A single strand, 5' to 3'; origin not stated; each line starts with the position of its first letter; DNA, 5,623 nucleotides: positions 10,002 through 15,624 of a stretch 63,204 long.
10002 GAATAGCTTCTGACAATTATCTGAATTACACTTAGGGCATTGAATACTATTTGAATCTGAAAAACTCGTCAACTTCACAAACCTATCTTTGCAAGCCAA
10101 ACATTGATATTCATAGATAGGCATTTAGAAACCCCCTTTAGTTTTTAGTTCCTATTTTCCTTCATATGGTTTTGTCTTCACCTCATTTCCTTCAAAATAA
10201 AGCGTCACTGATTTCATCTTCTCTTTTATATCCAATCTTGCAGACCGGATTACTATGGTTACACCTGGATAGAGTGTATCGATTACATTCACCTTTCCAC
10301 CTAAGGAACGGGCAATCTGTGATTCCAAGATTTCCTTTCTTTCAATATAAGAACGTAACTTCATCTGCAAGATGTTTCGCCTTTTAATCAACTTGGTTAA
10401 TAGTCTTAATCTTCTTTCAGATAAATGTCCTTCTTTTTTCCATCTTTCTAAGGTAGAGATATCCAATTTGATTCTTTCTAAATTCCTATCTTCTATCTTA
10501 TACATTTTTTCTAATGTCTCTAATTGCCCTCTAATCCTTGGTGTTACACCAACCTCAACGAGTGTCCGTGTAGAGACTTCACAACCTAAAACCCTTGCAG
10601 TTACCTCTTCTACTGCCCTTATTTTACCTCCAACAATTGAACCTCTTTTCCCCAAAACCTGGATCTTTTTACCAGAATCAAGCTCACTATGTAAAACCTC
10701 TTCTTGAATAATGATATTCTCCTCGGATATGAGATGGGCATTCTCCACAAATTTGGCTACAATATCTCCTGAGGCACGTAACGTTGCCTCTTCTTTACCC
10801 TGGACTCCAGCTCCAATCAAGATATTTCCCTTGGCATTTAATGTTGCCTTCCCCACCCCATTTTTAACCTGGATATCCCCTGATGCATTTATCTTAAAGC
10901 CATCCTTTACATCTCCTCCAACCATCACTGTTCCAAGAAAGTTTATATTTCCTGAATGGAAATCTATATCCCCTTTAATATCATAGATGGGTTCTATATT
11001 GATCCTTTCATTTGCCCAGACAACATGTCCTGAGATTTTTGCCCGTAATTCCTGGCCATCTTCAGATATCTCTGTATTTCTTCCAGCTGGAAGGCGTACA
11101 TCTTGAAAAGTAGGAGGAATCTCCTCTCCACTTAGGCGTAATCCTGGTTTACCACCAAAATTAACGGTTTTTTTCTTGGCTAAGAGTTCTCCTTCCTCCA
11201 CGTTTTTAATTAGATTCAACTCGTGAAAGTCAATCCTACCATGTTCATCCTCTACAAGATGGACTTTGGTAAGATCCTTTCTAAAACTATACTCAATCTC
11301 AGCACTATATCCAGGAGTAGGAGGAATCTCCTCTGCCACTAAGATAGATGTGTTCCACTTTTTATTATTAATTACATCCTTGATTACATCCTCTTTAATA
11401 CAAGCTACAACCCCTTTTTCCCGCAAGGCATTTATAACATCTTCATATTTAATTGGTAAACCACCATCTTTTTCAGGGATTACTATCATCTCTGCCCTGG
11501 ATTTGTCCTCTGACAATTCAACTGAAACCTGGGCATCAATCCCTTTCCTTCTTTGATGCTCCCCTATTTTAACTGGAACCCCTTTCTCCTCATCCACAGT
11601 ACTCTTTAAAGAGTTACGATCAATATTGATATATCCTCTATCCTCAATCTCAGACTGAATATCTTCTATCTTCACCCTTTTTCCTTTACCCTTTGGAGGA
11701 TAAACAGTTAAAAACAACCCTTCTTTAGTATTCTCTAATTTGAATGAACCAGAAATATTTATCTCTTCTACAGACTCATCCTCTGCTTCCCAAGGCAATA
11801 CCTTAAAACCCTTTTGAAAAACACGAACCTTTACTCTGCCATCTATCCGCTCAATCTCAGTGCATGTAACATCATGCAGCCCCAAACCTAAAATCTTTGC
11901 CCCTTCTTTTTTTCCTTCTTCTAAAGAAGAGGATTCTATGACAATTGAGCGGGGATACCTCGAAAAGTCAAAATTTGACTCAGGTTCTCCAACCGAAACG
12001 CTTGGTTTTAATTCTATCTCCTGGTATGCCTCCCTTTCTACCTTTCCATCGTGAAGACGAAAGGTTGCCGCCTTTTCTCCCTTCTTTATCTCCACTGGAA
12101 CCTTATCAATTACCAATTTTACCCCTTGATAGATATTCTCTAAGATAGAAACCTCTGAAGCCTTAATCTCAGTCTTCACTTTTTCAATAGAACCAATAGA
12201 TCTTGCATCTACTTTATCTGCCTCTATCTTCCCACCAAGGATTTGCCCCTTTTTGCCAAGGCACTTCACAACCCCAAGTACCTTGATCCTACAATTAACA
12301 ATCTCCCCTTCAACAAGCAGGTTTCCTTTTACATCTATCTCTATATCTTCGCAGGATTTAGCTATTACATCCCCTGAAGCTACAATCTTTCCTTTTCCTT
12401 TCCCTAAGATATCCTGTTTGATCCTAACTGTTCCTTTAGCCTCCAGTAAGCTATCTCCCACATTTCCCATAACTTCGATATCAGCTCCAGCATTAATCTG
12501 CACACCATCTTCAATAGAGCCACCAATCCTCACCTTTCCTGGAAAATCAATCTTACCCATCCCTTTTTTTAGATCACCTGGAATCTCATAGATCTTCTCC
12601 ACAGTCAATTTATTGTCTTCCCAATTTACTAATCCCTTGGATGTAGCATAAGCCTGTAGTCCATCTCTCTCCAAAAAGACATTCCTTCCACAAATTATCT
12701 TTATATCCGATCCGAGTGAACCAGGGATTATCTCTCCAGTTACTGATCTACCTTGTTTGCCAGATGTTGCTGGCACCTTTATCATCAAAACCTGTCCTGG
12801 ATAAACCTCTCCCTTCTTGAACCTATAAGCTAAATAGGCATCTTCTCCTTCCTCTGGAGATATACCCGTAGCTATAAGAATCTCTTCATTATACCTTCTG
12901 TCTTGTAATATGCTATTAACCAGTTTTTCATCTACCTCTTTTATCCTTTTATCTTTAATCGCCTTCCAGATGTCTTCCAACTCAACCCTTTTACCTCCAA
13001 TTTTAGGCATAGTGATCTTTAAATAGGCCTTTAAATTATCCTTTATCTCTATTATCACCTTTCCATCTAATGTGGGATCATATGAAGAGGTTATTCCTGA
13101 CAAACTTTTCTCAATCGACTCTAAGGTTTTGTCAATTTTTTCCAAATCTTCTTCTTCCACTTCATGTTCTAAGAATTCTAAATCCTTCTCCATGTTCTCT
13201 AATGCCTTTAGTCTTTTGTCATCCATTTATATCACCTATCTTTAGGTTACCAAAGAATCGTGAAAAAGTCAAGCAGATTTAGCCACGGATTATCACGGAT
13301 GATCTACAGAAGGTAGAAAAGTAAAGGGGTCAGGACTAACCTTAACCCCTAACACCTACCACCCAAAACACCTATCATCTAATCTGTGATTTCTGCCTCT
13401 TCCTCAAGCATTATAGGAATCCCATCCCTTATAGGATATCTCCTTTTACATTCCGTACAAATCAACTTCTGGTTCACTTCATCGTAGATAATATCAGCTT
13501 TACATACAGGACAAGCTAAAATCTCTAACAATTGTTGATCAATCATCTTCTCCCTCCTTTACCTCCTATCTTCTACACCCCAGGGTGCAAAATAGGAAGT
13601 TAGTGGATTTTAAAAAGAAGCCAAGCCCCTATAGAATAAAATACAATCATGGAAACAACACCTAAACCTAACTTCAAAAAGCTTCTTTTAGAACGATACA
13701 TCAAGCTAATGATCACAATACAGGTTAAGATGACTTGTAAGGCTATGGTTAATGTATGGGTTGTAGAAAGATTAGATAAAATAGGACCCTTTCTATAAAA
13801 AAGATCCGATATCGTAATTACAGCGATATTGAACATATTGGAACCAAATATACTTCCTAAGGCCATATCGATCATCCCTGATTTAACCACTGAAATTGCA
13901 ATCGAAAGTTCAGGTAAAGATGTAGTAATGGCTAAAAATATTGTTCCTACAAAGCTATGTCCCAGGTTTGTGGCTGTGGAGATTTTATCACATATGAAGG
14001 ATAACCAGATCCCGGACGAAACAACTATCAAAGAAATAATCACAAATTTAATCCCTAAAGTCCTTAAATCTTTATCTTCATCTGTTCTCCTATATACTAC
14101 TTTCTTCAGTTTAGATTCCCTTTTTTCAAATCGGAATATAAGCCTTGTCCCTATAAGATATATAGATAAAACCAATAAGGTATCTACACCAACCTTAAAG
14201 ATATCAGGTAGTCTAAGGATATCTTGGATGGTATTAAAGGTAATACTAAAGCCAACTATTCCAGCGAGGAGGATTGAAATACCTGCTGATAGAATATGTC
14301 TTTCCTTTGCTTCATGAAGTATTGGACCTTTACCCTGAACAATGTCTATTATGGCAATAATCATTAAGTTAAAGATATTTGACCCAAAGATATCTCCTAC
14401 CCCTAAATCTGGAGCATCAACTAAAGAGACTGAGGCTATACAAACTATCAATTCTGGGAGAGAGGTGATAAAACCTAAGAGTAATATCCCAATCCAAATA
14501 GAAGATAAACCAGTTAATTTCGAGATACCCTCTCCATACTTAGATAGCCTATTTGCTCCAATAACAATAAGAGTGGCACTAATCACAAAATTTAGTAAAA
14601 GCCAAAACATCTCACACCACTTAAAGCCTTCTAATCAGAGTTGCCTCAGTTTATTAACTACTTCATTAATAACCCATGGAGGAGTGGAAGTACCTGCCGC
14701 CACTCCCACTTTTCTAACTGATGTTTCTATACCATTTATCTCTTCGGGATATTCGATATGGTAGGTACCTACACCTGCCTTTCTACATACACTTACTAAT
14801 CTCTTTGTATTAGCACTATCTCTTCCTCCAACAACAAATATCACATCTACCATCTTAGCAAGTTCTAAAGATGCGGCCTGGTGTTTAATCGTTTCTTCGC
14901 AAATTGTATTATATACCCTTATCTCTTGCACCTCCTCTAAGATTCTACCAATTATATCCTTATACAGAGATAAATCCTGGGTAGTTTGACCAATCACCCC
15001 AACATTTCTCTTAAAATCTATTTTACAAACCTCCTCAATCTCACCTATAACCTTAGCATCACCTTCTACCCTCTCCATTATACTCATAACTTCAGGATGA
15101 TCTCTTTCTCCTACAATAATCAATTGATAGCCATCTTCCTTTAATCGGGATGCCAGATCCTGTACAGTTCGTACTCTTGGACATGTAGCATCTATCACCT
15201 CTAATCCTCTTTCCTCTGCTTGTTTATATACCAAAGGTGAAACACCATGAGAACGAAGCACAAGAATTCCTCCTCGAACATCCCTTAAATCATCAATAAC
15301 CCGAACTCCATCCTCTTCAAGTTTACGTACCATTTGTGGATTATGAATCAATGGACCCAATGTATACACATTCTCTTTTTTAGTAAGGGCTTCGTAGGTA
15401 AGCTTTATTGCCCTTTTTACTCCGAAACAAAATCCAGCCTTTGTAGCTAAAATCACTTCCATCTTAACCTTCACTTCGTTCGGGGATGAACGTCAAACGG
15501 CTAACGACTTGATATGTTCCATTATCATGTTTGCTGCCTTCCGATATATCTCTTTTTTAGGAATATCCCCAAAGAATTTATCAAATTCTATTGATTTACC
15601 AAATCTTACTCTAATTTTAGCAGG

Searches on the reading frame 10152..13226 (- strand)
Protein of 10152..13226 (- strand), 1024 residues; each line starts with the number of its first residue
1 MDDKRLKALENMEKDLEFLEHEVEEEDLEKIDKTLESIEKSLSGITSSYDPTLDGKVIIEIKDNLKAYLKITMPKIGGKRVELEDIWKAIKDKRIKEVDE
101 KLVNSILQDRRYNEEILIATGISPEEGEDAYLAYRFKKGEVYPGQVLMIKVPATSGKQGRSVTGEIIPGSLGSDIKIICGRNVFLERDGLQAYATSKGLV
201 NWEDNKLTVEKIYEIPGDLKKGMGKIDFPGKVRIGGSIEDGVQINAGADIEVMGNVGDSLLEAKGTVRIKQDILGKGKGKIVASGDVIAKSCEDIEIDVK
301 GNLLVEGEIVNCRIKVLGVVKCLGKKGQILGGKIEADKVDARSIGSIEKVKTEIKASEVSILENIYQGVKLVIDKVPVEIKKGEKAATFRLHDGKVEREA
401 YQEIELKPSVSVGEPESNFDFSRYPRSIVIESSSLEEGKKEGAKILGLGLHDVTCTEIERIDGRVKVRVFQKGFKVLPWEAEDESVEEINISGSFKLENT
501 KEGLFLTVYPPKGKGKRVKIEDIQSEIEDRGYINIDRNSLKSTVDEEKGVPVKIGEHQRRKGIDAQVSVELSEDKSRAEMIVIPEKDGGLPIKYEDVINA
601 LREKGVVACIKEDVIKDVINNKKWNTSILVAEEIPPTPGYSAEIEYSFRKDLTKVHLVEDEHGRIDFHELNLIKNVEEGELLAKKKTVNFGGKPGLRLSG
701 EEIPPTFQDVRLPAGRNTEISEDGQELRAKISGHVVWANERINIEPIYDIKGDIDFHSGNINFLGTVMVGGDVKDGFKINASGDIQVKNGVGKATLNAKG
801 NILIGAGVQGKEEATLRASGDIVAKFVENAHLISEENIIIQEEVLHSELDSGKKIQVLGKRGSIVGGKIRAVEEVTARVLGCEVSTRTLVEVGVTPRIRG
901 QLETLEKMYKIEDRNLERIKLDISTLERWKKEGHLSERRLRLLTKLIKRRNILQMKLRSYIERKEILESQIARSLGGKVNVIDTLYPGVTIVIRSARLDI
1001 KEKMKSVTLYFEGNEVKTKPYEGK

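Call 42: search_protein_families(library=pfam, proteins=[window:10152-13226:-], max_evalue=0.0001)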
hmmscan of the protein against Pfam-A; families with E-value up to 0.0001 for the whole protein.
window:10152-13226:- (1024 aa): 2 families
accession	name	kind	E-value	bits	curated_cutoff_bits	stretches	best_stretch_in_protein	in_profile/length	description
PF03961.19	FapA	-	8e-100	334.4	31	2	746-1016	1-272/272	Flagellar Assembly Protein A beta solenoid domain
PF20250.3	FapA_N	-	2.2e-66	223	27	3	567-738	1-176/178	Flagellar Assembly Protein A N-terminal region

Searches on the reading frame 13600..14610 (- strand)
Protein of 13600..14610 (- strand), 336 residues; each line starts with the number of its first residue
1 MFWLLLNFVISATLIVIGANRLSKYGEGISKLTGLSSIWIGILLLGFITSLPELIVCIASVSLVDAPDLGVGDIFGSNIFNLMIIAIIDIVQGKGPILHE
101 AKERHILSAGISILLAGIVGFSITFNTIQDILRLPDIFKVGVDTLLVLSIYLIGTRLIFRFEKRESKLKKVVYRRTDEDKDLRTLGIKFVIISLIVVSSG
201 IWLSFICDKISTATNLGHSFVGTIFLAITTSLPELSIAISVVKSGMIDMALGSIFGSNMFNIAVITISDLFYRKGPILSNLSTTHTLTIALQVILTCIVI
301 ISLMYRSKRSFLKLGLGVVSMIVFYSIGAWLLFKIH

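Call 42: search_protein_families(library=pfam, proteins=[window:13600-14610:-], max_evalue=0.0001)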
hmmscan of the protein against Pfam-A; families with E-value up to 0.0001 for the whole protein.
window:13600-14610:- (336 aa): 1 family
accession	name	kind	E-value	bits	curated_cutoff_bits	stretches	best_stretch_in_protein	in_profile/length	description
PF01699.29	Na_Ca_ex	-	3.2e-30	105.5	24.9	2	189-325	6-143/151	Sodium/calcium exchanger protein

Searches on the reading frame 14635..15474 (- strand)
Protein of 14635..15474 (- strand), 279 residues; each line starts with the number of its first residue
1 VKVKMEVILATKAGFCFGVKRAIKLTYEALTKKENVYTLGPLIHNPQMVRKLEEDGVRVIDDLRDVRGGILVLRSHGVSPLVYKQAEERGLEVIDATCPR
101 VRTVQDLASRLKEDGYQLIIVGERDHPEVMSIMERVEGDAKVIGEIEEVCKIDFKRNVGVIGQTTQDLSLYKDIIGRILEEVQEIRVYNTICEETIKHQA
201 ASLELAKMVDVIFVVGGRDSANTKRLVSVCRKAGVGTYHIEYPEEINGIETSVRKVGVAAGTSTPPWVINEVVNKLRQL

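Call 42: search_protein_families(library=pfam, proteins=[window:14635-15474:-], max_evalue=0.0001)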
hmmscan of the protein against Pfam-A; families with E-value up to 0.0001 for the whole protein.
window:14635-15474:- (279 aa): 1 family
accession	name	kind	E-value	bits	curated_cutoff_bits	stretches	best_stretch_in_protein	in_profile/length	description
PF02401.23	LYTB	-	4.4e-88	295.5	24.5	1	7-277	1-267/267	LytB protein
